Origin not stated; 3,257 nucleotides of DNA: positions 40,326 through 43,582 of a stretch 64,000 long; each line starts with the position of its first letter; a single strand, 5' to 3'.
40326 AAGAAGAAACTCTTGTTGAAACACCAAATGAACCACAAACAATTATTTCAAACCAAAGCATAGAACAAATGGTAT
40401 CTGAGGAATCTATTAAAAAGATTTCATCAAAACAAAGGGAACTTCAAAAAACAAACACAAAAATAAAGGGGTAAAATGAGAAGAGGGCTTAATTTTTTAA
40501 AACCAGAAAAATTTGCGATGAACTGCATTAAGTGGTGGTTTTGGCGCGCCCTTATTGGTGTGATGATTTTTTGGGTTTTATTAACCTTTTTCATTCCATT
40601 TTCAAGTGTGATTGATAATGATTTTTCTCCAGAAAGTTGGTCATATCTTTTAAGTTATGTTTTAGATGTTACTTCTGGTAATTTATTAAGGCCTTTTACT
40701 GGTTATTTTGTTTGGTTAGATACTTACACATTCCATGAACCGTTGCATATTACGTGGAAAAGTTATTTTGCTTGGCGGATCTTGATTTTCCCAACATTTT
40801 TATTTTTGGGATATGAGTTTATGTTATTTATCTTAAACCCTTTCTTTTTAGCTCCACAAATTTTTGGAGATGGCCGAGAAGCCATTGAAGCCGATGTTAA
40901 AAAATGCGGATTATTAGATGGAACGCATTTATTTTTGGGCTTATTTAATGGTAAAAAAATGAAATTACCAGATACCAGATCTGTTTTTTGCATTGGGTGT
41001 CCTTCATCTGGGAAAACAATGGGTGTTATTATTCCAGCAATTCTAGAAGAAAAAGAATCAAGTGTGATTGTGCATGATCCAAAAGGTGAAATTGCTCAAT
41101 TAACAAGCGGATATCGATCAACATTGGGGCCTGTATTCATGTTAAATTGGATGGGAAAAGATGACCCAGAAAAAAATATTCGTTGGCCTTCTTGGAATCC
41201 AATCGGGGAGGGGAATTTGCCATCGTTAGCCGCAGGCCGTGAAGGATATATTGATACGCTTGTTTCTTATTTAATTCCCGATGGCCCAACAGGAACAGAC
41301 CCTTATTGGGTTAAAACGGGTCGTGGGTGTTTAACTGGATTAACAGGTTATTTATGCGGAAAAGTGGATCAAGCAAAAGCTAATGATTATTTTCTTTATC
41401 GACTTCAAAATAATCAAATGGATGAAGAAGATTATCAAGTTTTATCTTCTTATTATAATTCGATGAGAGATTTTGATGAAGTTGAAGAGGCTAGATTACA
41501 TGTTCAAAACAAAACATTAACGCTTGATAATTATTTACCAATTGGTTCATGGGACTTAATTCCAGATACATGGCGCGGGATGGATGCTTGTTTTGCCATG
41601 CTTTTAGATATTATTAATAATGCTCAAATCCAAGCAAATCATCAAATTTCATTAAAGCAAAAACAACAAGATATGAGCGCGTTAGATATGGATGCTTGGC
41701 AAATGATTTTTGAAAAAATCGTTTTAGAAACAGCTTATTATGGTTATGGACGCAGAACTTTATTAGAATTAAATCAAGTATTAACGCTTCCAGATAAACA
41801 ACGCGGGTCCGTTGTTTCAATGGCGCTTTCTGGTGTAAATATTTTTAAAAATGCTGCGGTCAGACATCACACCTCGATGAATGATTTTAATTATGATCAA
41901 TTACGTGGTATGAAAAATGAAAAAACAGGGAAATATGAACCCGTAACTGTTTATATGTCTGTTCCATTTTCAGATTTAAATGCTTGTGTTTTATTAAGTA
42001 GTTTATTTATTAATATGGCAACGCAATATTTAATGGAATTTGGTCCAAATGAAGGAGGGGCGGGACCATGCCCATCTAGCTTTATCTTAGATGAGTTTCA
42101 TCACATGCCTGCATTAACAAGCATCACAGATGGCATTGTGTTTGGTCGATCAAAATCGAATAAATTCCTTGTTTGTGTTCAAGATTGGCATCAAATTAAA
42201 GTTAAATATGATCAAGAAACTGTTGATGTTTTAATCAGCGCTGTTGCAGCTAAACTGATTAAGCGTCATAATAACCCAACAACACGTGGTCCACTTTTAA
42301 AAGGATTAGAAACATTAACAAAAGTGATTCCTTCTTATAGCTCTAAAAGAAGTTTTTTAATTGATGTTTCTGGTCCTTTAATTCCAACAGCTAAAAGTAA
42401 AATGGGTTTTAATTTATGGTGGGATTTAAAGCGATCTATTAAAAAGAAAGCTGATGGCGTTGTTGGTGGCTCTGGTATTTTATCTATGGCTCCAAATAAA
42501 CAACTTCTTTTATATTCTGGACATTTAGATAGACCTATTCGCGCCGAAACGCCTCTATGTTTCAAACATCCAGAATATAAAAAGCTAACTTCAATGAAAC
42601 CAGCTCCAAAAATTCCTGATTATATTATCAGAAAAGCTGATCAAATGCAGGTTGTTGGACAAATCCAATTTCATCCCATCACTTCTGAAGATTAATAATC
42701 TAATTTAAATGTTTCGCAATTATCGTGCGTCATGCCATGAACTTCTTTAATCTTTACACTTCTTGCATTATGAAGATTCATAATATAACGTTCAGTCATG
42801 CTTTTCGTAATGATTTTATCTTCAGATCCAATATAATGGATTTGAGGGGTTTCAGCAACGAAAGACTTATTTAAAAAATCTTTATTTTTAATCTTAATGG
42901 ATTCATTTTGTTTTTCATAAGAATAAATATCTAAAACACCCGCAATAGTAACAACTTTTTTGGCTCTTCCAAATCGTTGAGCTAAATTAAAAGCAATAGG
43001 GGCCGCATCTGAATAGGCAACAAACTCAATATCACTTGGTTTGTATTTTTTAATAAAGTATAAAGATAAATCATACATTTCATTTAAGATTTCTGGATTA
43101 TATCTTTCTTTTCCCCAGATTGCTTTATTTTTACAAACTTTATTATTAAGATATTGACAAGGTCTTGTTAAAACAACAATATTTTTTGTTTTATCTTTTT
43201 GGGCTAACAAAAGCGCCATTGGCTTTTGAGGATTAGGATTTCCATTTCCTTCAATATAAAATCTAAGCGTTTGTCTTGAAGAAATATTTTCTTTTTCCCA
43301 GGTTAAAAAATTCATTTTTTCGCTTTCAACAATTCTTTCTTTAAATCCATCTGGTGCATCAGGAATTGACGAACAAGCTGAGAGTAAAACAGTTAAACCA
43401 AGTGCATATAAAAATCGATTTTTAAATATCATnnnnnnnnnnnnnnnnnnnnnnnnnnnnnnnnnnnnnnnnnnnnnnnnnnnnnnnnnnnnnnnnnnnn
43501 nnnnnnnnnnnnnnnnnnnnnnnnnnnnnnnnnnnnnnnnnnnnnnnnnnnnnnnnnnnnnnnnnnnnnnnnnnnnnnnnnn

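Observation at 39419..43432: Stand-alone pentapeptide-repeat protein plus VirD4/TraG coupling protein, convergent with a possibly VirJ-like lipoprotein, inserted between housekeeping operons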

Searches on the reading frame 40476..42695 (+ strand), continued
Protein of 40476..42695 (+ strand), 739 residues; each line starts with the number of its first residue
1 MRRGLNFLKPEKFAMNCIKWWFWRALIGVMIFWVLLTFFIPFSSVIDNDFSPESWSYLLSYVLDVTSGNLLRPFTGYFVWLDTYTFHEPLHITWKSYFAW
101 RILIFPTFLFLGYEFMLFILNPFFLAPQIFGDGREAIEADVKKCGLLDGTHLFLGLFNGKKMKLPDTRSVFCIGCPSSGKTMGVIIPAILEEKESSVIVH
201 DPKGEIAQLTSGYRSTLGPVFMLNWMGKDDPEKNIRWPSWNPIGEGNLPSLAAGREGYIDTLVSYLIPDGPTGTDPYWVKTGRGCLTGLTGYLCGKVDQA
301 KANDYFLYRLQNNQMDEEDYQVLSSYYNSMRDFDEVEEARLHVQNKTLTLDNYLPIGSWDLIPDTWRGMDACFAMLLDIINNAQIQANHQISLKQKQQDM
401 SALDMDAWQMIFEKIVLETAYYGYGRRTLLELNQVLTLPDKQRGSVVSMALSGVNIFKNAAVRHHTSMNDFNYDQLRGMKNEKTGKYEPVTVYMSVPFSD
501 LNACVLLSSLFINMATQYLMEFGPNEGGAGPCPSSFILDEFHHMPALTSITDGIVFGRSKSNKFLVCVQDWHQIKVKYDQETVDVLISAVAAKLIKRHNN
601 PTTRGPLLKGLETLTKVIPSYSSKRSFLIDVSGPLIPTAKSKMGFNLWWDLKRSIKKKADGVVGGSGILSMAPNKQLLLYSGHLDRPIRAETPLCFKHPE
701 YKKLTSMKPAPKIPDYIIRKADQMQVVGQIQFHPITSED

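Call 67: fold_search(model_id=the predicted structure, library=pdb)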
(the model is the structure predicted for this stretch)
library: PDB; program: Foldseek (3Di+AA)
matches with E <= 10: 255; with E <= 0.001: 93
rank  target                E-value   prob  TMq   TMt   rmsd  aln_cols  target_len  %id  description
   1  8dol_A                2.1e-18  1.00  0.50  0.66  10.8       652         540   14  Mechanism of regulation of the Helicobacter pylori Cagbeta ATPase by CagZ (released 2023-02-15)
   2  8dol_D                2.9e-18  1.00  0.49  0.67  11.7       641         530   14  Mechanism of regulation of the Helicobacter pylori Cagbeta ATPase by CagZ (released 2023-02-15)
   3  8dol_B                9.8e-18  1.00  0.48  0.69  11.1       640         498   14  Mechanism of regulation of the Helicobacter pylori Cagbeta ATPase by CagZ (released 2023-02-15)
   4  8dol_F                8.8e-17  1.00  0.49  0.68  10.4       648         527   15  Mechanism of regulation of the Helicobacter pylori Cagbeta ATPase by CagZ (released 2023-02-15)
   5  8dol_C                1.2e-15  1.00  0.48  0.68  11.0       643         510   14  Mechanism of regulation of the Helicobacter pylori Cagbeta ATPase by CagZ (released 2023-02-15)
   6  1e9s_L                1.3e-11  1.00  0.41  0.66   9.7       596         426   12  Bacterial conjugative coupling protein TrwBdeltaN70. Unbound monoclinic form. (released 2001-02-06)
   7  1e9s_F                1.7e-11  1.00  0.41  0.67   9.6       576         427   12  Bacterial conjugative coupling protein TrwBdeltaN70. Unbound monoclinic form. (released 2001-02-06)
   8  1e9s_M                1.8e-11  1.00  0.40  0.66   9.7       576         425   12  Bacterial conjugative coupling protein TrwBdeltaN70. Unbound monoclinic form. (released 2001-02-06)
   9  1e9s_A                2.4e-11  1.00  0.40  0.66   9.8       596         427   12  Bacterial conjugative coupling protein TrwBdeltaN70. Unbound monoclinic form. (released 2001-02-06)
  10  1e9s_G                3.1e-11  1.00  0.41  0.67   9.6       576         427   12  Bacterial conjugative coupling protein TrwBdeltaN70. Unbound monoclinic form. (released 2001-02-06)
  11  1e9s_I                3.8e-11  1.00  0.40  0.65  10.0       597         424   12  Bacterial conjugative coupling protein TrwBdeltaN70. Unbound monoclinic form. (released 2001-02-06)
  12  1e9s_D                5.6e-11  1.00  0.41  0.68   9.7       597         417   12  Bacterial conjugative coupling protein TrwBdeltaN70. Unbound monoclinic form. (released 2001-02-06)
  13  1e9s_B                7.4e-11  1.00  0.40  0.67   9.8       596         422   12  Bacterial conjugative coupling protein TrwBdeltaN70. Unbound monoclinic form. (released 2001-02-06)
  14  1e9s_K                9.4e-11  1.00  0.40  0.66   9.8       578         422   12  Bacterial conjugative coupling protein TrwBdeltaN70. Unbound monoclinic form. (released 2001-02-06)
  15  1e9s_E                9.4e-11  1.00  0.39  0.65   9.9       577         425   12  Bacterial conjugative coupling protein TrwBdeltaN70. Unbound monoclinic form. (released 2001-02-06)
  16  1e9s_J                1.0e-10  1.00  0.40  0.66   9.8       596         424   12  Bacterial conjugative coupling protein TrwBdeltaN70. Unbound monoclinic form. (released 2001-02-06)
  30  1e9s_H                1.1e-09  1.00  0.40  0.66   9.9       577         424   12  Bacterial conjugative coupling protein TrwBdeltaN70. Unbound monoclinic form. (released 2001-02-06)
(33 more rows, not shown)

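Call 73: search_protein_families(library=pfam, proteins=[L061:7520-8608:+, L058:7280-8437:+, L068:12140-12973:+, L070:12361-13371:+, L068:12975-13421:+, L074:12776-13243:+, L068:6876-8522:+, L074:5465-7732:+, L035:12204-13925:-, L017:12351-14339:+], max_evalue=0.01)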
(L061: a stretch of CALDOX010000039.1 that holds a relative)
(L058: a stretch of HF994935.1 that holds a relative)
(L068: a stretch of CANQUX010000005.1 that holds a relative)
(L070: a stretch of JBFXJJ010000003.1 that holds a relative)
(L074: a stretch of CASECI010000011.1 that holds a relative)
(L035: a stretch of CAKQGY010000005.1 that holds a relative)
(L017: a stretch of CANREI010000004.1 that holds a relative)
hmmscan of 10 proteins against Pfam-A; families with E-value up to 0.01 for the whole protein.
L061:7520-8608:+ (362 aa): 0 families

L058:7280-8437:+ (385 aa): 0 families

L068:12140-12973:+ (277 aa): 0 families

L070:12361-13371:+ (336 aa): 0 families

L068:12975-13421:+ (148 aa): 1 family
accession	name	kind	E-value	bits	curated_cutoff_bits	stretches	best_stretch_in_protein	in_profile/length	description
PF09346.15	SMI1_KNR4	-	0.0012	19.8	25.4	1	42-97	18-63/125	SMI1 / KNR4 family (SUKH-1)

L074:12776-13243:+ (155 aa): 0 families

L068:6876-8522:+ (548 aa): 0 families

L074:5465-7732:+ (755 aa): 0 families

L035:12204-13925:- (573 aa): 1 family
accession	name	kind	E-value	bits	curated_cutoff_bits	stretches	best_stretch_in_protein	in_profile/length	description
PF00437.27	T2SSE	-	5e-28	98.2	24.9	1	330-517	104-277/370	Type II/IV secretion system protein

L017:12351-14339:+ (662 aa): 2 families
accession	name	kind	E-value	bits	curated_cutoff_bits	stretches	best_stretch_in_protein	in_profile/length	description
PF04966.18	OprB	-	7.1e-19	68.9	22.9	2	519-662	208-372/372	Carbohydrate-selective porin, OprB family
PF02987.21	LEA_4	-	8.2e-08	32.5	51.1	2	101-139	3-41/44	Late embryogenesis abundant protein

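Call 85: find_related_loci(query=A5, collection=viral_contigs, flank=6000)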
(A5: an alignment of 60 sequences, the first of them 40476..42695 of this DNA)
Query A5 (739 aa) in viral_contigs; peptide patterns used: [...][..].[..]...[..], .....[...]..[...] (x = any residue, [..] = any of these).
28 stretches matched a pattern, but none encodes a relative of the query by tblastn (E <= 1e-3).

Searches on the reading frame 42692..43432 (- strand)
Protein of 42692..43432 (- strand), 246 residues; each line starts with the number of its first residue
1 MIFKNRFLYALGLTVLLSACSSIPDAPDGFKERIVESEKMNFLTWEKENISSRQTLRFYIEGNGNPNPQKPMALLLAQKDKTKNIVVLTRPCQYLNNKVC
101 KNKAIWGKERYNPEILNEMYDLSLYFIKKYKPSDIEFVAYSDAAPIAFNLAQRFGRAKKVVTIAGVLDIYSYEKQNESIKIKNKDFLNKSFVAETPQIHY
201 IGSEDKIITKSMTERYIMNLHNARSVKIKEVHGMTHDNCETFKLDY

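Call 3: search_protein_families(library=pfam, proteins=[window:42692-43432:-], max_evalue=0.1)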
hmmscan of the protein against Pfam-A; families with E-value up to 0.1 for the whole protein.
window:42692-43432:- (246 aa): 4 families
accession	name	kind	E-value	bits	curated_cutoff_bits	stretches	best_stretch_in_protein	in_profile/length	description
PF08139.17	LPAM_1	-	0.0097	16.7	20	1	6-21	3-18/18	Prokaryotic membrane lipoprotein lipid attachment site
PF07438.16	DUF1514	-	0.055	13.8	25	0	76-115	18-57/62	Protein of unknown function (DUF1514)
PF03959.19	FSH1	-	0.055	13.6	21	1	184-225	151-192/211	Serine hydrolase (FSH1)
PF16190.11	E1_FCCH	-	0.058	13.9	29.5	0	212-243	10-40/70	Ubiquitin-activating enzyme E1 FCCH domain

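Call 4: search_protein_families(library=ncbifam, proteins=[window:42692-43432:-], max_evalue=0.1)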
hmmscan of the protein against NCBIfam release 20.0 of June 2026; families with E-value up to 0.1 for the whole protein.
window:42692-43432:- (246 aa): 0 families

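Call 20: search_protein_families(library=padloc, proteins=[window:42692-43432:-], max_evalue=0.01)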
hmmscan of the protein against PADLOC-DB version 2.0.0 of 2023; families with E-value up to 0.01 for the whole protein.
window:42692-43432:- (246 aa): 0 families

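Call 35: search_protein_families(library=pfam, alignment_id=A3, max_evalue=1)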
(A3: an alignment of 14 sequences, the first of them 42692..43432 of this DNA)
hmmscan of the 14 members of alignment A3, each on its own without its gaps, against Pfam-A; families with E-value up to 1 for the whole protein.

A. member 1, window:42692-43432:- (246 aa): 4 families
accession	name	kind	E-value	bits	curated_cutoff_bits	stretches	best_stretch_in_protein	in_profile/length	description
PF08139.17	LPAM_1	-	0.0097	16.7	20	1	6-21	3-18/18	Prokaryotic membrane lipoprotein lipid attachment site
PF07438.16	DUF1514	-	0.055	13.8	25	1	76-115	18-57/62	Protein of unknown function (DUF1514)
PF03959.19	FSH1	-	0.055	13.6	21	1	184-225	151-192/211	Serine hydrolase (FSH1)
PF16190.11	E1_FCCH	-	0.058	13.9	29.5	1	212-243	10-40/70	Ubiquitin-activating enzyme E1 FCCH domain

B. families by the number of members that match (of 14 scanned): 10 families
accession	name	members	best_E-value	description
PF03959.19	FSH1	11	0.0011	Serine hydrolase (FSH1)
PF01738.24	DLH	7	0.00022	Dienelactone hydrolase family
PF12146.15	Hydrolase_4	5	0.00072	Serine aminopeptidase, S33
PF00561.26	Abhydrolase_1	3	0.022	alpha/beta hydrolase fold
PF12697.13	Abhydrolase_6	2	0.21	Alpha/beta hydrolase family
PF24909.1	vWA_SIBA-E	1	0.0043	Integrin beta-like protein A-E, vWA-like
PF08139.17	LPAM_1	1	0.0097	Prokaryotic membrane lipoprotein lipid attachment site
PF21832.1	DUF6892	1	0.045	Family of unknown function (DUF6892)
PF07438.16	DUF1514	1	0.055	Protein of unknown function (DUF1514)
PF16190.11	E1_FCCH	1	0.058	Ubiquitin-activating enzyme E1 FCCH domain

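Call 36: search_solved_structures(query=A3, max_evalue=1)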
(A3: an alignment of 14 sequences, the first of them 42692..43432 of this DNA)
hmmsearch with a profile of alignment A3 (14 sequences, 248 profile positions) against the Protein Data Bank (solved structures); distinct sequences matched with E-value up to 1: 5.
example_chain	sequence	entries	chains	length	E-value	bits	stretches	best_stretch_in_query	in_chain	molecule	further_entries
2c2c_A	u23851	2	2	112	0.02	17.2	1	44-87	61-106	CYTOCHROME C2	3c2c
3e0x_A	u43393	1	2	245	0.66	12.2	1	128-166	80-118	Lipase-esterase related protein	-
7o3j_C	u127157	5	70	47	0.66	12.2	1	5-36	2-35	TrwH protein | TrwH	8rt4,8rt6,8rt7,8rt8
2o2a_A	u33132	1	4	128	0.86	11.9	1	61-122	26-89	Hypothetical protein gbs1413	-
7dq9_A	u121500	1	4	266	0.91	11.8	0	191-225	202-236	Predicted hydrolases or acyltransferases (Alpha/beta hydrolase superfamily)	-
